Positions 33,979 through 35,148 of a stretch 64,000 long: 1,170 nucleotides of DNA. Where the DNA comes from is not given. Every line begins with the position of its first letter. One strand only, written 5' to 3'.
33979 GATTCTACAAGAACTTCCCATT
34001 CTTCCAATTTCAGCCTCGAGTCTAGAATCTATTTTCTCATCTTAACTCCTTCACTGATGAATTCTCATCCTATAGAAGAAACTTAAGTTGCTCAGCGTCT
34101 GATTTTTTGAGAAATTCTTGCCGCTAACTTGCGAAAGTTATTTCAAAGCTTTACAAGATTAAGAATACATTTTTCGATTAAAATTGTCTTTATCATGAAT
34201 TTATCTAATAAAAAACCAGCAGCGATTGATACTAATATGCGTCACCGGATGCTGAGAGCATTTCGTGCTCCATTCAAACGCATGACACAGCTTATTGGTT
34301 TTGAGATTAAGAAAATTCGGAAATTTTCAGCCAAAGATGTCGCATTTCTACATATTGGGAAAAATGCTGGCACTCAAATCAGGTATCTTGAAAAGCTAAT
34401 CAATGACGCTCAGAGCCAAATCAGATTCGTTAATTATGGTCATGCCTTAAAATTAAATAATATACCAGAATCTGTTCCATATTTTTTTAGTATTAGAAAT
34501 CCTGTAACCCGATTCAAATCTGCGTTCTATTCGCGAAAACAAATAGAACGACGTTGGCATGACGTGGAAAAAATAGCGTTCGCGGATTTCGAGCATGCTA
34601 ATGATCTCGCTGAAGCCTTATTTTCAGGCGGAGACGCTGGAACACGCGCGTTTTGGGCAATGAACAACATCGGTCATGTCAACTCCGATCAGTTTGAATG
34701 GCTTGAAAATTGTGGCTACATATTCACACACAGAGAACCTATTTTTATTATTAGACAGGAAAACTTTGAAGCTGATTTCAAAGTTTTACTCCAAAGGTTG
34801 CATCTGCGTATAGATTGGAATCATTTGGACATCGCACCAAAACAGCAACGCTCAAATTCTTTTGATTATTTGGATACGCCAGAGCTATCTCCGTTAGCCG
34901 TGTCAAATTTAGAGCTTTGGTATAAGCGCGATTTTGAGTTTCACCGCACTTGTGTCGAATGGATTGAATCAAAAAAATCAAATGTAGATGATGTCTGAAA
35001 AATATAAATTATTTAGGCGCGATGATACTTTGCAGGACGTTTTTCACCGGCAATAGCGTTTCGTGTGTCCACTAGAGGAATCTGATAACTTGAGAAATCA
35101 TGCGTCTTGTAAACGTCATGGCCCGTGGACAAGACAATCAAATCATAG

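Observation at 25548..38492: Glycan island combining fucosyltransferase-like GTs, multiple methyltransferases and two sulfotransferase-like genes, but no export or polymerisation genes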

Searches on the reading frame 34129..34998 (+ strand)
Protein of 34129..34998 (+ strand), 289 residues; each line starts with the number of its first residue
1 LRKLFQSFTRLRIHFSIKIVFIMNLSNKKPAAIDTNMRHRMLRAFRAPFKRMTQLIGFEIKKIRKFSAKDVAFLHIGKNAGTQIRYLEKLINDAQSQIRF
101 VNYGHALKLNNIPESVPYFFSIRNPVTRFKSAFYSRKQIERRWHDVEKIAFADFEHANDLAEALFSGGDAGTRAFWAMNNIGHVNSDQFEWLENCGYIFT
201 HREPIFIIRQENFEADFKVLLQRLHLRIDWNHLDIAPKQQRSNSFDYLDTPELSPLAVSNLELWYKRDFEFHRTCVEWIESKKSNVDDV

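Call 4: search_protein_families(library=pfam, proteins=[window:34129-34998:+], max_evalue=0.01)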
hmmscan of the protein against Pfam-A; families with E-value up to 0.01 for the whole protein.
window:34129-34998:+ (289 aa): 0 families

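Call 5: search_protein_families(library=ncbifam, proteins=[window:34129-34998:+], max_evalue=0.01)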
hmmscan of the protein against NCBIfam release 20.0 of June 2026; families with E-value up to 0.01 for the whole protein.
window:34129-34998:+ (289 aa): 0 families

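Call 13: search_solved_structures(query=window:34195-34998:+, max_evalue=10, show_alignments=2)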
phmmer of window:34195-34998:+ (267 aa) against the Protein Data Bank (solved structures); distinct sequences matched with E-value up to 10: 4.
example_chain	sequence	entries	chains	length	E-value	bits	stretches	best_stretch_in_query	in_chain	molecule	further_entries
2v70_A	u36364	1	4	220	0.6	12.7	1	86-193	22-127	SLIT HOMOLOG 2 PROTEIN N-PRODUCT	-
6gcs_f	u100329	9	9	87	0.74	12.4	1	89-138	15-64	NI8M SUBUNIT | Subunit NI8M of NADH:Ubiquinone Oxidoreductase (Complex I)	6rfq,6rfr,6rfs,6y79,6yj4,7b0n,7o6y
5mfi_A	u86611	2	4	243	0.94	12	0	150-174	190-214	YIII(Dq.V2)4CqI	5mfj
9f5x_1Q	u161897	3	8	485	1.1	11.8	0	13-88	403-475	Alpha-MPP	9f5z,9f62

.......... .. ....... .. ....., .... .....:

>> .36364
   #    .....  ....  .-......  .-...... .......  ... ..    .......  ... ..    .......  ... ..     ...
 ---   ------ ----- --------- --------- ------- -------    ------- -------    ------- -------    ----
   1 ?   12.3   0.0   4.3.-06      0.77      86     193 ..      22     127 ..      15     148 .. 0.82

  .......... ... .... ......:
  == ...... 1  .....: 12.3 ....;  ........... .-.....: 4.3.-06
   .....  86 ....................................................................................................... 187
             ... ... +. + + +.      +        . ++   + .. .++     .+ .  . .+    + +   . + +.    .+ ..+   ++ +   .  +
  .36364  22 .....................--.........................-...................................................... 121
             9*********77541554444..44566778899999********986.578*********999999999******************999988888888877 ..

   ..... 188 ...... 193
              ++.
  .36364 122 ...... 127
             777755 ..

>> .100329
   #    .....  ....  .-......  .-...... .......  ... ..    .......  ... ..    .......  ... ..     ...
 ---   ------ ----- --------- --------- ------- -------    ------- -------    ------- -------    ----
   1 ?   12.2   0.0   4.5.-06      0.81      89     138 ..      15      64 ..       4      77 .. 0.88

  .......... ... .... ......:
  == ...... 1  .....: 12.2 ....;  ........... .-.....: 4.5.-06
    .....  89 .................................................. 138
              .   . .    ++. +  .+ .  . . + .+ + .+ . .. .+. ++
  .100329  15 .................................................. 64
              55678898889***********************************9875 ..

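Call 15: find_homologous_proteins(query=window:34195-34998:+, max_evalue=0.001)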
Query window:34195-34998:+ (267 aa): 546 proteins with E <= 0.001 among 772 candidates; the best 120 are listed.
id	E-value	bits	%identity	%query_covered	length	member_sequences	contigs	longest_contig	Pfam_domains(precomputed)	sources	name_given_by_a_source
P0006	6.2e-180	614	100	100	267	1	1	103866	-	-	-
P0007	2.8e-143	494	80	97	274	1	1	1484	-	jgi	jgi:hypothetical protein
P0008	3.6e-87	310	63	80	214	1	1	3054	-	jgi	jgi:hypothetical protein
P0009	4.1e-81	290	56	86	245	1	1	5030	-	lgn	-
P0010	1.1e-72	263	50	92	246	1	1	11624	-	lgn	-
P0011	1.5e-68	249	52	81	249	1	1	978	-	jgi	jgi:hypothetical protein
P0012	2.7e-65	238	47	87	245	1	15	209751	PF03567.21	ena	-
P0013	1.1e-64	236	50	84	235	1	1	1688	-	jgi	-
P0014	1.2e-63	233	47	91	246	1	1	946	PF03567.21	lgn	-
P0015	5.9e-59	218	45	84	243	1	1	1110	-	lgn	-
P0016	1.3e-57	213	44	88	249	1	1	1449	-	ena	-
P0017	4.4e-57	212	44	91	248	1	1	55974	-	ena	-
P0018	5.4e-57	211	49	79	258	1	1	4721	-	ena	-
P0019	6.4e-57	211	47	79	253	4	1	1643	-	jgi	jgi:hypothetical protein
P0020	1.8e-56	210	43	89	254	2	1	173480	-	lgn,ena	-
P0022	6.2e-56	208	44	87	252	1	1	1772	PF03567.21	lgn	-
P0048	8.5e-53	197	46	80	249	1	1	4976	PF03567.21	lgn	-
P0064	1.0e-51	194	42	84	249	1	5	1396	PF03567.21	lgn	-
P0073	2.8e-51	192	45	86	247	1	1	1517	PF03567.21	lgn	-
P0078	5.5e-51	192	43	87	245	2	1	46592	PF03567.21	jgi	-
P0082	1.2e-50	190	44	80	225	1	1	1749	PF03567.21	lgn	-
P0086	1.7e-50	190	45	79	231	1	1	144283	PF03567.21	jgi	-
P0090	2.1e-50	190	42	87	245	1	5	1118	PF03567.21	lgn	-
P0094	2.9e-50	189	44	80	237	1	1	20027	PF03567.21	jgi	jgi:hypothetical protein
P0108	9.9e-50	187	39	91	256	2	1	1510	PF03567.21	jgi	-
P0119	2.1e-49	186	40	88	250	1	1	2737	PF03567.21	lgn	-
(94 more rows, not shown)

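Call 21: search_solved_structures(query=A2, max_evalue=10, show_alignments=2)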
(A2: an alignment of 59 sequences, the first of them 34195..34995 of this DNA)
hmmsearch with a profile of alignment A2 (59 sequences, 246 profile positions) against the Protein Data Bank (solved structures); distinct sequences matched with E-value up to 10: 0.

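Call 22: find_encoding_contigs(protein=P0006, flank=10000, max_places=4)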
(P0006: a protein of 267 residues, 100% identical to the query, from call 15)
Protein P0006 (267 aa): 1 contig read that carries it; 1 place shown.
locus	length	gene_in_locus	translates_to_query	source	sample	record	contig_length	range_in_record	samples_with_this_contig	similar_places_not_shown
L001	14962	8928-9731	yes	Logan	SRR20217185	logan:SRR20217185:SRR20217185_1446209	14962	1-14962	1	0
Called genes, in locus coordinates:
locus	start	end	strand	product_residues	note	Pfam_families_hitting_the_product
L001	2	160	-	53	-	?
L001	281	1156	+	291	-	PF05050:Methyltransf_21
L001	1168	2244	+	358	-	PF00852:Glyco_transf_10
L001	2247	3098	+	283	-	PF01755:Glyco_transf_25 (weak)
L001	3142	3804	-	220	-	PF05050:Methyltransf_21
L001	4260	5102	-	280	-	PF01531:Glyco_transf_11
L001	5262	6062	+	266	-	-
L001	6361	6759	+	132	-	-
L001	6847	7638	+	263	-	-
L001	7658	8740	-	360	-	PF00852:Glyco_transf_10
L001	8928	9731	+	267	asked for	-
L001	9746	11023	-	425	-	PF03446:NAD_binding_2, PF03721:UDPG_MGDP_dh_N, PF00984:UDPG_MGDP_dh, PF03720:UDPG_MGDP_dh_C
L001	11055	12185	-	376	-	PF13439:Glyco_transf_4, PF13477:Glyco_trans_4_2, PF13579:Glyco_trans_4_4, PF20706:GT4-conflict (weak), PF00534:Glycos_transf_1, PF13692:Glyco_trans_1_4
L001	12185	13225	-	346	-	PF00106:adh_short (weak), PF01073:3Beta_HSD, PF01370:Epimerase, PF02719:Polysacc_synt_2, PF04321:RmlD_sub_bind, PF07993:NAD_binding_4, PF16363:GDP_Man_Dehyd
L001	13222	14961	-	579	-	?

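Call 31: search_protein_families(library=pfam, alignment_id=A2, max_evalue=0.01)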
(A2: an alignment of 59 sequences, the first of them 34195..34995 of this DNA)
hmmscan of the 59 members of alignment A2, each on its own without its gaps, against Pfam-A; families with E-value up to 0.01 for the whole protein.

A. member 1, window:34195-34995:+ (267 aa): 0 families

B. families by the number of members that match (of 59 scanned): 2 families
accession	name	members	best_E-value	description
PF03567.20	Sulfotransfer_2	33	2.3e-06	Sulfotransferase family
PF06990.17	Gal-3-0_sulfotr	2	0.003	Galactose-3-O-sulfotransferase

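Call 32: predict_structure(alignment_id=A2)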
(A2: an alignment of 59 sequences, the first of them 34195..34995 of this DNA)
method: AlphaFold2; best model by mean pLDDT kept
length: 267 residues; sequences in the alignment: 59
mean_pLDDT: 88.9   pTM: 0.81
mean pLDDT of the five models: 88.9, 88.7, 88.4, 87.4, 87.0
residues with pLDDT >= 90: 201; 70-90: 18; 50-70: 45; < 50: 3
segments of 3 or more residues with pLDDT < 50: 1-3
pLDDT, mean of each block of 10 residues (from residue 1): 56 56 61 63 93 95 96 97 93 97 97 94 97 98 98 98 96 95 97 96 95 77 79 98 98 98 79
secondary structure, 60 per line:
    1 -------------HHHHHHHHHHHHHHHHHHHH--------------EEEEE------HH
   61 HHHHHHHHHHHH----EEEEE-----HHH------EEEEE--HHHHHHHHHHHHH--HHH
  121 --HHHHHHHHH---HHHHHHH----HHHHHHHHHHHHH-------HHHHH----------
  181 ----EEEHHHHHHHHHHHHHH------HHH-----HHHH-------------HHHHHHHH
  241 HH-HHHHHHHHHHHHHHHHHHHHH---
elements in order: H14-33 E48-52 H59-72 E77-81 E96-100 H103-115 H123-131 H135-141 H146-158 H166-170 E185-187 H188-201 H216-219 H233-242 H244-264

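Call 37: fold_search(model_id=the predicted structure, library=pdb)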
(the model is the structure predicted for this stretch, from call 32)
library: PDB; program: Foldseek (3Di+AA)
matches with E <= 10: 628; with E <= 0.001: 0
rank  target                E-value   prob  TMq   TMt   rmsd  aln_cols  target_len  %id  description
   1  4ndz_C                1.5e-03  1.00  0.52  0.24   8.6       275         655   16  Structure of Maltose Binding Protein fusion to 2-O-Sulfotransferase with bound heptasaccharide and PAP (released 2014-03-19)
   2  4ndz_A                1.7e-03  1.00  0.48  0.45   8.8       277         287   15  Structure of Maltose Binding Protein fusion to 2-O-Sulfotransferase with bound heptasaccharide and PAP (released 2014-03-19)
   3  3f5f_A                2.4e-03  1.00  0.46  0.21  10.7       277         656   13  Crystal structure of heparan sulfate 2-O-sulfotransferase from gallus gallus as a maltose binding protein fusion. (released 2008-12-16)
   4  1t8t_B                4.0e-03  0.99  0.39  0.39   8.4       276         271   14  Crystal Structure of human 3-O-Sulfotransferase-3 with bound PAP (released 2004-08-31)
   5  6xl8_A                4.5e-03  0.98  0.38  0.39   9.4       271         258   11  Crystal structure of 3-O-Sulfotransferase isoform 3 in complex with 8mer oligosaccharide with no 6S sulfation (released 2021-06-23)
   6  2h8k_A                4.8e-03  0.97  0.29  0.31  10.2       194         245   14  Human Sulfotranferase SULT1C3 in complex with PAP (released 2006-06-20)
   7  6xl8_B                7.2e-03  0.98  0.41  0.42   7.9       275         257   14  Crystal structure of 3-O-Sulfotransferase isoform 3 in complex with 8mer oligosaccharide with no 6S sulfation (released 2021-06-23)
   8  4ndz_B                7.6e-03  1.00  0.52  0.24   7.1       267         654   16  Structure of Maltose Binding Protein fusion to 2-O-Sulfotransferase with bound heptasaccharide and PAP (released 2014-03-19)
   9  1ov4                  1.0e-02  0.96  0.35  0.35  13.8       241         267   10  Crystal structure of human DHEA-ST complexed with androsterone (released 2004-02-17)
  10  1cjm                  1.1e-02  0.60  0.22  0.25  21.0       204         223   13  HUMAN SULT1A3 WITH SULFATE BOUND (released 1999-11-10)
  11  2qp3                  1.4e-02  0.87  0.31  0.31  14.4       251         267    9  Identification and Characterization of Two Amino Acids Critical for the Substrate Inhibition of SULT2A1 (released 2008-07-29)
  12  1zd1_A                1.4e-02  0.91  0.29  0.31  11.1       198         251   11  Human Sulfortransferase SULT4A1 (released 2005-04-26)
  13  8cd0_A                1.6e-02  0.85  0.34  0.15   9.0       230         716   11  Human heparan sulfate N-deacetylase-N-sulfotransferase 1 in complex with calcium, 3'-phosphoadenosine-5'-phosphosulfat (released 2024-02-07)
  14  8ccy                  1.8e-02  0.94  0.43  0.18   8.9       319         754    9  Human heparan sulfate N-deacetylase-N-sulfotransferase 1 in complex with calcium and 3'-phosphoadenosine-5'-phosphosulfa (released 2024-02-07)
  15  3f3y_A                1.8e-02  0.85  0.35  0.33  10.1       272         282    9  Crystal structure of human cytosolic sulfotransferase SULT2A1 in complex with PAP and lithocholic acid (released 2009-09-15)
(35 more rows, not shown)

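Call 64: find_encoding_contigs(protein=P0012, flank=8000, max_places=2)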
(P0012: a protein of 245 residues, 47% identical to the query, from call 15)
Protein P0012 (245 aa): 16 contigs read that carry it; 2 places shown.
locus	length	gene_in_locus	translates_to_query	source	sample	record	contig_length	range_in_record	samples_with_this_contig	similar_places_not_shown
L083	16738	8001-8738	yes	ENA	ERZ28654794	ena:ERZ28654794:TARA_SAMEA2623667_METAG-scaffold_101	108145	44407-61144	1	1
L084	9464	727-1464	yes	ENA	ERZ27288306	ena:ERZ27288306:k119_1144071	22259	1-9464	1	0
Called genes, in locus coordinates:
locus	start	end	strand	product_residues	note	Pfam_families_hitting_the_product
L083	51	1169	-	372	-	PF20057:DUF6456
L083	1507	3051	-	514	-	PF06253:MTTB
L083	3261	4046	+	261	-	PF10563:CA_like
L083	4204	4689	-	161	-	PF05974:DUF892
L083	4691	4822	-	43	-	-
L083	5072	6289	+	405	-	PF07690:MFS_1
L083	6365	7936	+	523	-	PF00117:GATase, PF07722:Peptidase_C26 (weak), PF02540:NAD_synthase (weak), PF03054:tRNA_Me_trans (faint), PF00958:GMP_synt_C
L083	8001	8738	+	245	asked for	PF03567:Sulfotransfer_2 (faint)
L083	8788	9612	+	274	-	PF05704:Caps_synth, PF04488:Gly_transf_sug (weak)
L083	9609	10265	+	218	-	PF02698:DUF218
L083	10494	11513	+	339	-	PF02574:S-methyl_trans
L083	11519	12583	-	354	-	PF04055:Radical_SAM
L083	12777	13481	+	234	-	PF02607:B12-binding_2, PF02310:B12-binding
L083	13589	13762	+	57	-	-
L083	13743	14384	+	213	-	PF07796:DUF1638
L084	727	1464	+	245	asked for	PF03567:Sulfotransfer_2 (faint)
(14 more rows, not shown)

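Call 65: find_encoding_contigs(protein=P0010, flank=8000, max_places=2)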
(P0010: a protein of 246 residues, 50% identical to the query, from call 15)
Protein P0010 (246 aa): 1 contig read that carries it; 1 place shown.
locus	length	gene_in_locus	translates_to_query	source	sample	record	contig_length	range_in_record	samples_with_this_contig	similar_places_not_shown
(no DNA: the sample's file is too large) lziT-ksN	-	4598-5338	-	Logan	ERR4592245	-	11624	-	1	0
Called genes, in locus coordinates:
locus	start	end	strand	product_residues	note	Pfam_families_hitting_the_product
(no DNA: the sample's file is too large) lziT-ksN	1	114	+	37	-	?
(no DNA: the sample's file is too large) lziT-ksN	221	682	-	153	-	PF13622:4HBT_3 (weak), PF03061:4HBT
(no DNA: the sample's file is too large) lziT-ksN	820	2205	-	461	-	PF00206:Lyase_1, PF10415:FumaraseC_C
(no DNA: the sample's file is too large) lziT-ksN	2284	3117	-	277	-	PF00497:SBP_bac_3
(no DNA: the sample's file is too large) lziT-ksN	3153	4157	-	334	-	PF03480:DctP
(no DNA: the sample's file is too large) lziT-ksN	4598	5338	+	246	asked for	-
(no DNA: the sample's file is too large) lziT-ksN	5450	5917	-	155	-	PF03625:DUF302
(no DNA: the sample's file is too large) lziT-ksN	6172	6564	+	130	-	PF11944:DUF3461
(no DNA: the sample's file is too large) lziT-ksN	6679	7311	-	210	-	PF14345:GDYXXLXY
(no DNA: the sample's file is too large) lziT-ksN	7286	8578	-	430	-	PF09925:DUF2157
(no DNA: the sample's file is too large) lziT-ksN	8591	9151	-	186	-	PF00581:Rhodanese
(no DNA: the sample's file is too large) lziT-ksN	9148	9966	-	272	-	PF11185:DUF2971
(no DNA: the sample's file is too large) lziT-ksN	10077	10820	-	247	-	PF12637:TSCPD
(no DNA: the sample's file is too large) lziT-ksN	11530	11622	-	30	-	?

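Call 99: find_encoding_contigs(protein=P0009, flank=5000, max_places=1)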
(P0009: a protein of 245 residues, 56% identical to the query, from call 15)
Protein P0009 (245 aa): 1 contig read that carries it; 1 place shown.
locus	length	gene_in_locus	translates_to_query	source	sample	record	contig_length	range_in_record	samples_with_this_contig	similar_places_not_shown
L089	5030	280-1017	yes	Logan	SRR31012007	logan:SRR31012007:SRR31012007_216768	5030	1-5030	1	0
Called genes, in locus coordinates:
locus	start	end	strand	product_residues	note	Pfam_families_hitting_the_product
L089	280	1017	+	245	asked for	-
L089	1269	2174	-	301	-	PF04393:DUF535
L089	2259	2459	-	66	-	-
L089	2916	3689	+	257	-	PF13469:Sulfotransfer_3 (weak)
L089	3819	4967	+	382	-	PF00534:Glycos_transf_1, PF13692:Glyco_trans_1_4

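Call 100: find_encoding_contigs(protein=P0008, flank=5000, max_places=1)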
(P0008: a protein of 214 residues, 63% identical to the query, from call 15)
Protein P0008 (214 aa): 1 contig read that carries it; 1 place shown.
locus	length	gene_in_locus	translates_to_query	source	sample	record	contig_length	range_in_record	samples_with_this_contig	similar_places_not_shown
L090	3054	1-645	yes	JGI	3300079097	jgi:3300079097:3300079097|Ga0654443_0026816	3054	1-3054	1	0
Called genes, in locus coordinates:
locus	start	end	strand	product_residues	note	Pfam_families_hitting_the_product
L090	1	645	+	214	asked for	?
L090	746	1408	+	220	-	PF03567:Sulfotransfer_2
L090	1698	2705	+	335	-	PF13524:Glyco_trans_1_2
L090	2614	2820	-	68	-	-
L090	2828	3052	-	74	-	?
